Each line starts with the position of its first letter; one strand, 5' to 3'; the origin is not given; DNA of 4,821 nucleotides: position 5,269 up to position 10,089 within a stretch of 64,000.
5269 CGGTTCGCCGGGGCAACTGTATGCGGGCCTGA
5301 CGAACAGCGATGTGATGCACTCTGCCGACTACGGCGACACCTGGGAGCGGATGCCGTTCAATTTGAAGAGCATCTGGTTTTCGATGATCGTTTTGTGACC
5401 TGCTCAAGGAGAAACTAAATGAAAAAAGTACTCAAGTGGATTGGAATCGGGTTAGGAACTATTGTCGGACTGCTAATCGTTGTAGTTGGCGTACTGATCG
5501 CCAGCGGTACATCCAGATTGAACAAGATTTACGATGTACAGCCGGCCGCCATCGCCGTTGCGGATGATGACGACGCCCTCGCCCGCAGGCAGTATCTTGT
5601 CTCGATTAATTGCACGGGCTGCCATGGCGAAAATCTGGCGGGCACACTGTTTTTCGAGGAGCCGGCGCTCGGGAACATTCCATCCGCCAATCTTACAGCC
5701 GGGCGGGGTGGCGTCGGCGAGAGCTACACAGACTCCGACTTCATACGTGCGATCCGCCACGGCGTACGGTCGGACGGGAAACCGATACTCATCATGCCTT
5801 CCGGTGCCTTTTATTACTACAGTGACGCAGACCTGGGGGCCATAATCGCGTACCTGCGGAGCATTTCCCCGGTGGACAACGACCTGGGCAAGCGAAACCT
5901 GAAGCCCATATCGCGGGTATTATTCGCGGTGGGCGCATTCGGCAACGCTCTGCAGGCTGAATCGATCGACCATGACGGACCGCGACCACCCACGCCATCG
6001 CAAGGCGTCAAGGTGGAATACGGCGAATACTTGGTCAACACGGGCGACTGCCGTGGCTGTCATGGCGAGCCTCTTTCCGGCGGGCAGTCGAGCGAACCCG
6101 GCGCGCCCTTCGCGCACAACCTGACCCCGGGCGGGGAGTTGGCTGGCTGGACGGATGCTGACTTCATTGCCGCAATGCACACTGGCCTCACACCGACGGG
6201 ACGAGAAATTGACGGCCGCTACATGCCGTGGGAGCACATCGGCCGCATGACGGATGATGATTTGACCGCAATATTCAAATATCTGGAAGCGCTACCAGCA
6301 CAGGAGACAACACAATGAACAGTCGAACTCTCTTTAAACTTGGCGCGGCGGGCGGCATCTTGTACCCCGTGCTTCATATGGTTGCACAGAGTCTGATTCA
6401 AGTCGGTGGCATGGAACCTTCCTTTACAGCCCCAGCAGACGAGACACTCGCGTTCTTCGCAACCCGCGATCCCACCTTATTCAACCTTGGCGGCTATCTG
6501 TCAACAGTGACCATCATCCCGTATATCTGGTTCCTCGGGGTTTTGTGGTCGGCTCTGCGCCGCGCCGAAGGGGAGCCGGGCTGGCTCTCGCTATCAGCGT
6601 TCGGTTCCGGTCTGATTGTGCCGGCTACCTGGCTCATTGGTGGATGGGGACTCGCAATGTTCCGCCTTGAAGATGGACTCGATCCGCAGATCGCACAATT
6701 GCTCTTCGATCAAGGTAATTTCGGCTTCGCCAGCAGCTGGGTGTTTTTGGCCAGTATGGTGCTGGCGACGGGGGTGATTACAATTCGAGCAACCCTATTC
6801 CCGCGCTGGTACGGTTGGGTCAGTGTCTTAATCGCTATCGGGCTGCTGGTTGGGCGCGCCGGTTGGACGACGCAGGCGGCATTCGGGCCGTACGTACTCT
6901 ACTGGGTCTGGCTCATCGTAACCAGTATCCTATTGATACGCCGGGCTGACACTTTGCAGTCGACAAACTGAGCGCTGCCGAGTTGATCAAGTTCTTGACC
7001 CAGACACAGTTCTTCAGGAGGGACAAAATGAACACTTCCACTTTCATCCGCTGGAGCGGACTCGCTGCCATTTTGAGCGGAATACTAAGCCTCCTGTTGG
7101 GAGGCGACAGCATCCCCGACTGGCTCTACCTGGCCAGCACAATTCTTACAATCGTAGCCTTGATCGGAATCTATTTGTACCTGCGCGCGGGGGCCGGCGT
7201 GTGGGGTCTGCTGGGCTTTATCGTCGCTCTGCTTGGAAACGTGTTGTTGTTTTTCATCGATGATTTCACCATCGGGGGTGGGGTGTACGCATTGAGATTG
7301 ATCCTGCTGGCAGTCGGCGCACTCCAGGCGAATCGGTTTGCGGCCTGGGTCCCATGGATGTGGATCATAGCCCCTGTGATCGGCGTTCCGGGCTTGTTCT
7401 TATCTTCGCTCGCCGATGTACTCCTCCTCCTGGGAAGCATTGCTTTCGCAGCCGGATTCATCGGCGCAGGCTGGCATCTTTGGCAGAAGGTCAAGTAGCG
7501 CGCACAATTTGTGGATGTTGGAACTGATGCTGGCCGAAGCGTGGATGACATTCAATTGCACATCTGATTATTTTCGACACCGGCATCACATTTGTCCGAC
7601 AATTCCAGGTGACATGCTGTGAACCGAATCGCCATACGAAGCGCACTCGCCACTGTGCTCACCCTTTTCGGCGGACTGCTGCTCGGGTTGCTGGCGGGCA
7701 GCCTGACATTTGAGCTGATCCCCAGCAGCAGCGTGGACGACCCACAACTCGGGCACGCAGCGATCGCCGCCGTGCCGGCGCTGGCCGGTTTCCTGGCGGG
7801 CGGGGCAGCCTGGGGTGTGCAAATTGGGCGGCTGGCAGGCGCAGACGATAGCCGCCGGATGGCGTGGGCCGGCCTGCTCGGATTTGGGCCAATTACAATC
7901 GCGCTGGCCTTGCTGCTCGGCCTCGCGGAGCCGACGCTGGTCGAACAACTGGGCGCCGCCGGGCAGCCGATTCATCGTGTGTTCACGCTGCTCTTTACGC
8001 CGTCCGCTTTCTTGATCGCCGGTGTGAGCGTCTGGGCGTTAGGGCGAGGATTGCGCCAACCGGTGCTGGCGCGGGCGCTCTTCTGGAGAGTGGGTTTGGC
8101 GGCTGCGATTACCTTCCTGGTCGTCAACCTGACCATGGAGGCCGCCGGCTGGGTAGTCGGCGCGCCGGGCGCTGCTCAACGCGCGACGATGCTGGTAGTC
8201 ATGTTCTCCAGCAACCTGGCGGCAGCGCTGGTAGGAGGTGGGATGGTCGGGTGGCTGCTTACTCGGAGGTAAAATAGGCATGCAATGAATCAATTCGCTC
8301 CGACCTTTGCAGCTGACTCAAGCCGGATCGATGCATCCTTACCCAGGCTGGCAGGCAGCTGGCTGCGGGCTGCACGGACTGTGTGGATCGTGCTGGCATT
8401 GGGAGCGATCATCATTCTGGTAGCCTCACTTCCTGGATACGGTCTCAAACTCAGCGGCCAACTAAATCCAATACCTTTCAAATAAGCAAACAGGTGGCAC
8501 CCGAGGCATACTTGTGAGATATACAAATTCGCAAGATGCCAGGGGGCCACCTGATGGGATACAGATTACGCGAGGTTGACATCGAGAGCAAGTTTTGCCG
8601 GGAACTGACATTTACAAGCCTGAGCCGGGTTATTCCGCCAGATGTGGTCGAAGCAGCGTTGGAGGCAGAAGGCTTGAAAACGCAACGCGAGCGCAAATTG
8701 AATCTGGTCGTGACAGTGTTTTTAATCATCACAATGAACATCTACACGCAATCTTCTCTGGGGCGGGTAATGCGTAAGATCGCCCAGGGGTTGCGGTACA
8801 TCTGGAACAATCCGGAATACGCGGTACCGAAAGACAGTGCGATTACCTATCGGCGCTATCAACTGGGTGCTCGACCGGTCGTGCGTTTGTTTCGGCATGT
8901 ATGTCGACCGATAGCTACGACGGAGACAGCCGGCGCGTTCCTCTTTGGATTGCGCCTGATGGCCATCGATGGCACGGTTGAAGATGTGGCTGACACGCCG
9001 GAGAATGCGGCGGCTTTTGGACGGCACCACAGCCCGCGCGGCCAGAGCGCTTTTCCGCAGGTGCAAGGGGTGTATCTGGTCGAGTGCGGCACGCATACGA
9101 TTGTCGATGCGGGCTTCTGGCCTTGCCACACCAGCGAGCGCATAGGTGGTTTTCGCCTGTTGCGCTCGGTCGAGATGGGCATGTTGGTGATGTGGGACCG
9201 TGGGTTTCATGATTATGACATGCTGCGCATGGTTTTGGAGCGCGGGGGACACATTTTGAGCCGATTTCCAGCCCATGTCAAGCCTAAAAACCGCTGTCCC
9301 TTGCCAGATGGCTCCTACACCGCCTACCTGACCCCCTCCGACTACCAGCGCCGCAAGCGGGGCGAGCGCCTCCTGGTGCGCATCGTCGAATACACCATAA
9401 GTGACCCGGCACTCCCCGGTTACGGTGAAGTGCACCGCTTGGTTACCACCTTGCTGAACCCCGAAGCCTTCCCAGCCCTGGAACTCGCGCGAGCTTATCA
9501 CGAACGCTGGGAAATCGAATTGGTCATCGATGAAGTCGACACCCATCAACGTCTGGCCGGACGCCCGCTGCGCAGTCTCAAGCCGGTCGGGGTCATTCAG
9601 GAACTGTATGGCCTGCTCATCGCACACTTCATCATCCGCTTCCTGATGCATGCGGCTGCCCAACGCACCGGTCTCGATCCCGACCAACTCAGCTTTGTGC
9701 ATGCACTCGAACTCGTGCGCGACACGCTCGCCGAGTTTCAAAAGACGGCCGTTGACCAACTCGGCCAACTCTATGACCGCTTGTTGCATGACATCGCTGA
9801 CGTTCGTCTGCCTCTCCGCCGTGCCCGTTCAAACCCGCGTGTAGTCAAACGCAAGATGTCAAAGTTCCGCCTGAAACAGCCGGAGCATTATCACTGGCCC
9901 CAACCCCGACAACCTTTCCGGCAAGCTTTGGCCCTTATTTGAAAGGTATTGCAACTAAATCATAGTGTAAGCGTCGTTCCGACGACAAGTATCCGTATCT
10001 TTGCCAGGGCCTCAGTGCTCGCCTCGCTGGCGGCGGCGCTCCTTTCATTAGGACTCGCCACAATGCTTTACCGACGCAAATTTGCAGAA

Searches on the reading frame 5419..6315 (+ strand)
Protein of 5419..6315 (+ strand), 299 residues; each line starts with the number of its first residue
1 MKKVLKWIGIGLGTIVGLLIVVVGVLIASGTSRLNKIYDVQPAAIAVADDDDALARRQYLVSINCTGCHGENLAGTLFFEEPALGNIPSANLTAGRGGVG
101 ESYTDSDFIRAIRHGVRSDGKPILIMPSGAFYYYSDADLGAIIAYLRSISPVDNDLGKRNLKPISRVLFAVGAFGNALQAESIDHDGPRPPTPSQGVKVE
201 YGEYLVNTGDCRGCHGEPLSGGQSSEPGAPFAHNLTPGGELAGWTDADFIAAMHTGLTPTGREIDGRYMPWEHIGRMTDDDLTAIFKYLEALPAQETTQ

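Call 54: search_protein_families(library=pfam, proteins=[window:5419-6315:+], max_evalue=0.00001)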
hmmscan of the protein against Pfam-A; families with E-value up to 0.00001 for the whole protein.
window:5419-6315:+ (299 aa): 2 families
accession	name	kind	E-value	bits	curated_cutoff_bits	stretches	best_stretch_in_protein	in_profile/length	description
PF00034.26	Cytochrom_C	-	4.3e-13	50.8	21.3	0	64-149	11-89/90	Cytochrome c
PF13442.11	Cytochrome_CBB3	-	1.3e-12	48.3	27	0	54-146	3-68/68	Cytochrome C oxidase, cbb3-type, subunit III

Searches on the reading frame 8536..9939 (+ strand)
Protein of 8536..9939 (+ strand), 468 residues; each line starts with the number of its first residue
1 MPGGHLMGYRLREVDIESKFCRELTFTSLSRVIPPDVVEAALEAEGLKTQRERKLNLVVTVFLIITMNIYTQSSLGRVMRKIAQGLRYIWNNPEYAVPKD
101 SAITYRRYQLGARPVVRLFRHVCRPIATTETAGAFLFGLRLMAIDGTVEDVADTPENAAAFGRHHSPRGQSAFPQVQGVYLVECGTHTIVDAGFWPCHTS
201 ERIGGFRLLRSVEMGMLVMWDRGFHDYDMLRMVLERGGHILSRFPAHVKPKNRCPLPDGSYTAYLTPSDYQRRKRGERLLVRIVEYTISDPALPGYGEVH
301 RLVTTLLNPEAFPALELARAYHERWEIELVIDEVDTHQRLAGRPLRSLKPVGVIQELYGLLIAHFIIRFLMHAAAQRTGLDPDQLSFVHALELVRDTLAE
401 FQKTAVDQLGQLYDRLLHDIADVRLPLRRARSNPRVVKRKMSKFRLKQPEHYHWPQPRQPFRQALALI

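Call 54: search_protein_families(library=pfam, proteins=[window:8536-9939:+], max_evalue=0.00001)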
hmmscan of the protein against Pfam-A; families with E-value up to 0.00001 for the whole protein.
window:8536-9939:+ (468 aa): 2 families
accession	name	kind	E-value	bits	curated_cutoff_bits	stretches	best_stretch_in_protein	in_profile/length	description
PF13006.12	Nterm_IS4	-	7.9e-19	68.1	25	1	25-120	3-95/95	Insertion element 4 transposase N-terminal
PF01609.27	DDE_Tnp_1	-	9e-13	48.9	23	1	139-365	4-199/200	Transposase DDE domain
